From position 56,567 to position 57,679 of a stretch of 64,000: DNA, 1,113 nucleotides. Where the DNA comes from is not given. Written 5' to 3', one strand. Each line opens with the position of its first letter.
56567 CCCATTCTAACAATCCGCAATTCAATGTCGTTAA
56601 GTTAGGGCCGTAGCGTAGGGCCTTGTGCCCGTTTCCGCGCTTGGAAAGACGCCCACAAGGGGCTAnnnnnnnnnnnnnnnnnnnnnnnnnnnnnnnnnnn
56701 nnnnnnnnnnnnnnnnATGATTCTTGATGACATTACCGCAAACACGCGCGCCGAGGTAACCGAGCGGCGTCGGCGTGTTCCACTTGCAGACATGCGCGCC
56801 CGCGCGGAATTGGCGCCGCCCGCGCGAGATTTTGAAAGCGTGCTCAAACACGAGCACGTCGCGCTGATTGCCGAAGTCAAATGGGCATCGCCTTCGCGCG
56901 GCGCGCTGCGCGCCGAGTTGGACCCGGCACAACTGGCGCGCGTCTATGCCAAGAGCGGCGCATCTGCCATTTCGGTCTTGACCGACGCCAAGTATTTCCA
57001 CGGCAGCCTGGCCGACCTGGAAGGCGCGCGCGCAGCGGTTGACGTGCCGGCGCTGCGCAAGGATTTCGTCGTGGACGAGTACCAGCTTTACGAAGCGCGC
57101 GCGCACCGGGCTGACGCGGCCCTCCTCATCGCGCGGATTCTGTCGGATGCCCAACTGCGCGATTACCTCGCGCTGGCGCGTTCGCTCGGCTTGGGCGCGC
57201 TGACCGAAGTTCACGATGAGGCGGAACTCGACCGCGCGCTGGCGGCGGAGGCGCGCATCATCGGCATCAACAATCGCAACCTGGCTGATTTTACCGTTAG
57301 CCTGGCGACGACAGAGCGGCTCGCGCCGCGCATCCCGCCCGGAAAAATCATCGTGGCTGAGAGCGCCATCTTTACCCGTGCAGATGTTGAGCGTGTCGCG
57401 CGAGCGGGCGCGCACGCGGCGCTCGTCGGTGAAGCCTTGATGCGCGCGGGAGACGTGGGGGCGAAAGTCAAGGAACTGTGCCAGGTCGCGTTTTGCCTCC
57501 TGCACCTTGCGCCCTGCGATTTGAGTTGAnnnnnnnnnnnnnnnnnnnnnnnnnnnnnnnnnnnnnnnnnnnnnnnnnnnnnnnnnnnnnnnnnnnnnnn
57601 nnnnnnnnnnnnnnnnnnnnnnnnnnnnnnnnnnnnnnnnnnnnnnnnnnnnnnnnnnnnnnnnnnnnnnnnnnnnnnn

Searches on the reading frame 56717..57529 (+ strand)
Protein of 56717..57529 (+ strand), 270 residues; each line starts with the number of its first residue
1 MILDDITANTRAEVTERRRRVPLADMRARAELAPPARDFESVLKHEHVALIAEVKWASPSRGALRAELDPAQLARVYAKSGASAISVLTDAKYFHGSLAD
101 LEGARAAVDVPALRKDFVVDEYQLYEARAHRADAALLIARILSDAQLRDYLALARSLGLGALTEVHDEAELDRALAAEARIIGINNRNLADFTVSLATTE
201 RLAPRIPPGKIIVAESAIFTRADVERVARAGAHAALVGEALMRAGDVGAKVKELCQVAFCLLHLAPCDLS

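Call 11: search_protein_families(library=pfam, proteins=[window:56717-57529:+])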
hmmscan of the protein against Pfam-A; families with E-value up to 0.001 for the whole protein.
window:56717-57529:+ (270 aa): 1 family
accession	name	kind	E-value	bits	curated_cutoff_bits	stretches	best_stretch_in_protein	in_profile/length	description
PF00218.27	IGPS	-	6.3e-88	294.7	27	1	3-254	1-254/254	Indole-3-glycerol phosphate synthase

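Call 13: find_encoding_contigs(protein=window:56717-57529:+, flank=10000, max_places=6)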
Protein window:56717-57529:+ (270 aa): no gene with exactly this product is on record in the collection.

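Call 25: find_homologous_proteins(query=window:56717-57529:+, max_evalue=1e-40)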
Query window:56717-57529:+ (270 aa): 7874 proteins with E <= 1e-40 among 8000 candidates; the best 120 are listed.
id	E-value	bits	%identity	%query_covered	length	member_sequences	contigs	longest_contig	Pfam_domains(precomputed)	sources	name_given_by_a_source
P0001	3.7e-163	559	100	100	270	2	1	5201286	PF00218.28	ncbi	-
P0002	3.7e-145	500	90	100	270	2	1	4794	PF00218.28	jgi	jgi:indole-3-glycerol phosphate synthase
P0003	4.6e-136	470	87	100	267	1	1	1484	PF00218.28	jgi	jgi:indole-3-glycerol phosphate synthase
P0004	1.0e-135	469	84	100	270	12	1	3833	PF00218.28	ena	-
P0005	5.0e-130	450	88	95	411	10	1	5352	PF13673.14,PF13508.14,PF00218.28,PF00583.32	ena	-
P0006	1.9e-128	445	86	95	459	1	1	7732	PF13673.14,PF13508.14,PF00218.28,PF00583.32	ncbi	-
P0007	1.9e-126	439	86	95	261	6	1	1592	PF00218.28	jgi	jgi:indole-3-glycerol phosphate synthase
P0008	1.0e-122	426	81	95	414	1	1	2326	PF13673.14,PF13508.14,PF00218.28,PF00583.32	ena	-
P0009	1.9e-122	426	83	95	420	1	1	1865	PF13673.14,PF13508.14,PF00218.28,PF00583.32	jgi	jgi:indole-3-glycerol phosphate synthase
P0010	5.4e-121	421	82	95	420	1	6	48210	PF13673.14,PF13508.14,PF00218.28,PF00583.32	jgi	jgi:indole-3-glycerol phosphate synthase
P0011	8.8e-120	417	81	95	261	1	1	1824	PF00218.28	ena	-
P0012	9.1e-120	417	81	95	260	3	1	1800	PF00218.28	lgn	-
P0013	1.2e-118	413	80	95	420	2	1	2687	PF13673.14,PF13508.14,PF00218.28,PF00583.32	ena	-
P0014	3.5e-118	412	80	95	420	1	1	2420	PF13673.14,PF13508.14,PF00218.28,PF00583.32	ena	-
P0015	2.9e-117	409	79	95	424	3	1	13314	PF13673.14,PF13508.14,PF08445.17,PF00218.28,PF00583.32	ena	-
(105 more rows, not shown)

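Call 26: find_encoding_contigs(protein=P0001, flank=10000, max_places=3)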
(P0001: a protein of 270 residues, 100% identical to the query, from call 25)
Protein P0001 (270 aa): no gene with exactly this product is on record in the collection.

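Call 27: find_encoding_contigs(protein=P0002, flank=6000, max_places=3)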
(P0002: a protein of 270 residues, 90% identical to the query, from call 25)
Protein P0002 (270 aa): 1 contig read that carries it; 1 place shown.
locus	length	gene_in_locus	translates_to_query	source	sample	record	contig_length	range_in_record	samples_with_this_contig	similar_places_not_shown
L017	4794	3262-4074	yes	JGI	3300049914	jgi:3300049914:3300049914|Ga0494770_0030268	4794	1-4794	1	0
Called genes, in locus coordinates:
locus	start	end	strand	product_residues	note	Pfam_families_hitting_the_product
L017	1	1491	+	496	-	?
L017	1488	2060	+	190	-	PF00117:GATase, PF07722:Peptidase_C26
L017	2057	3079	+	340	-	PF02885:Glycos_trans_3N, PF00591:Glycos_transf_3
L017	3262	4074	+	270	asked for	PF00218:IGPS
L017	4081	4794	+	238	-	?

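Call 28: find_encoding_contigs(protein=P0004, flank=6000, max_places=3)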
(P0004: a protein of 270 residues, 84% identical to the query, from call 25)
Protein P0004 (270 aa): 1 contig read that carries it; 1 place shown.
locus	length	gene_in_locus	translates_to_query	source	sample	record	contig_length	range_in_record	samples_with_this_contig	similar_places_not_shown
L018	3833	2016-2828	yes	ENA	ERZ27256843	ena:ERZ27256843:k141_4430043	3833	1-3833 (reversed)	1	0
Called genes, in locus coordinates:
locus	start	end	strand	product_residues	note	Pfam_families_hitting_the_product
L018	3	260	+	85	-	?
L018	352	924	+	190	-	PF00117:GATase, PF07722:Peptidase_C26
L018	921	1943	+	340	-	PF02885:Glycos_trans_3N, PF00591:Glycos_transf_3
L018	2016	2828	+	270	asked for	PF00218:IGPS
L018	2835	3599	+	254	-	PF00697:PRAI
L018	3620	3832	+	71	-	?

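Call 30: list_cluster_members(proteins=[P0001])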
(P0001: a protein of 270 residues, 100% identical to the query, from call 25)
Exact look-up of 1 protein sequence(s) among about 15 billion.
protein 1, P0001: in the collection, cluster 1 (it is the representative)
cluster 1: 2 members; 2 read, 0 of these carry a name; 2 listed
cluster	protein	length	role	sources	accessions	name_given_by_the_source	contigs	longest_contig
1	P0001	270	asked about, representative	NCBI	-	-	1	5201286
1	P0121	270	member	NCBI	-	-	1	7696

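Call 31: find_encoding_contigs(protein=P0121, flank=8000, max_places=3)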
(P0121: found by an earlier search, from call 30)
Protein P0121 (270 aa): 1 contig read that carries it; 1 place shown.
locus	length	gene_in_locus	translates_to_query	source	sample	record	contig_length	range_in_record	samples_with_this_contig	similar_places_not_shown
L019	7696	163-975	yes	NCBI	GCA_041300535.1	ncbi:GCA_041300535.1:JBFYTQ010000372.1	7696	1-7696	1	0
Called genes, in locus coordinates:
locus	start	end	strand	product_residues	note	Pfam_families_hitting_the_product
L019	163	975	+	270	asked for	PF00218:IGPS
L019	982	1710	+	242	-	PF00697:PRAI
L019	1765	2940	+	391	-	PF00291:PALP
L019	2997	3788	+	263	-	PF00290:Trp_syntA, PF00977:His_biosynth (weak)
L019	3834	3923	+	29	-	-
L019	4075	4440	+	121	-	PF07736:CM_1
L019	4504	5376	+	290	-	PF03446:NAD_binding_2 (weak), PF03807:F420_oxidored (weak), PF02153:PDH_N, PF20463:PDH_C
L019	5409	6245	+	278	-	PF00800:PDT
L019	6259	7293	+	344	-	PF18152:DAHP_snth_FXD, PF00793:DAHP_synth_1, PF03102:NeuB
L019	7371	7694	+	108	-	?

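Call 32: find_encoding_contigs(protein=P0010, flank=8000, max_places=2)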
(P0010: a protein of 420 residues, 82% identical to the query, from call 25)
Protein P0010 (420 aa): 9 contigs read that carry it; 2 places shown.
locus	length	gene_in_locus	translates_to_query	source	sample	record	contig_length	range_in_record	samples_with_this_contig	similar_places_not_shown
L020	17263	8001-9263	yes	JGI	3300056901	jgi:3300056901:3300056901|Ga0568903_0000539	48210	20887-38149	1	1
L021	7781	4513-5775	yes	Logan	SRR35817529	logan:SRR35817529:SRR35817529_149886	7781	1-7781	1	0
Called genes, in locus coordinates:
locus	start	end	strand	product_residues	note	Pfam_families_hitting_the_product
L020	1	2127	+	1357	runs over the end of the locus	PF01590:GAF, PF13185:GAF_2, PF01590:GAF, PF13185:GAF_2, PF01590:GAF, PF13185:GAF_2, PF13492:GAF_3, PF00512:HisKA, +3 more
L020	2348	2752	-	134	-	PF01850:PIN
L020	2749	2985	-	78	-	-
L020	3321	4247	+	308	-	PF00805:Pentapeptide, PF01582:TIR (weak), PF08937:ThsB_TIR (weak), PF13676:TIR_2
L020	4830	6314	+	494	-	PF04715:, PF00425:Chorismate_bind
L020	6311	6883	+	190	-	PF00117:GATase, PF07722:Peptidase_C26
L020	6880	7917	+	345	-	PF02885:Glycos_trans_3N, PF00591:Glycos_transf_3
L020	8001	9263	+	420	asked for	PF00218:IGPS, PF00583:Acetyltransf_1, PF13673:Acetyltransf_10, PF13508:Acetyltransf_7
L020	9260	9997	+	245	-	PF00697:PRAI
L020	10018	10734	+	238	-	PF02463:SMC_N (faint), PF13476:AAA_23, PF13555:AAA_29 (weak), PF13175:AAA_15, PF13304:AAA_21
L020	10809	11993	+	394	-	PF00291:PALP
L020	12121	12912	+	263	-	PF00290:Trp_syntA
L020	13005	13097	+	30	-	-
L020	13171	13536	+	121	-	PF07736:CM_1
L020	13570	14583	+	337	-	PF18152:DAHP_snth_FXD, PF00793:DAHP_synth_1, PF03102:NeuB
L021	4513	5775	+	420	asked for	PF00218:IGPS, PF00583:Acetyltransf_1, PF13673:Acetyltransf_10, PF13508:Acetyltransf_7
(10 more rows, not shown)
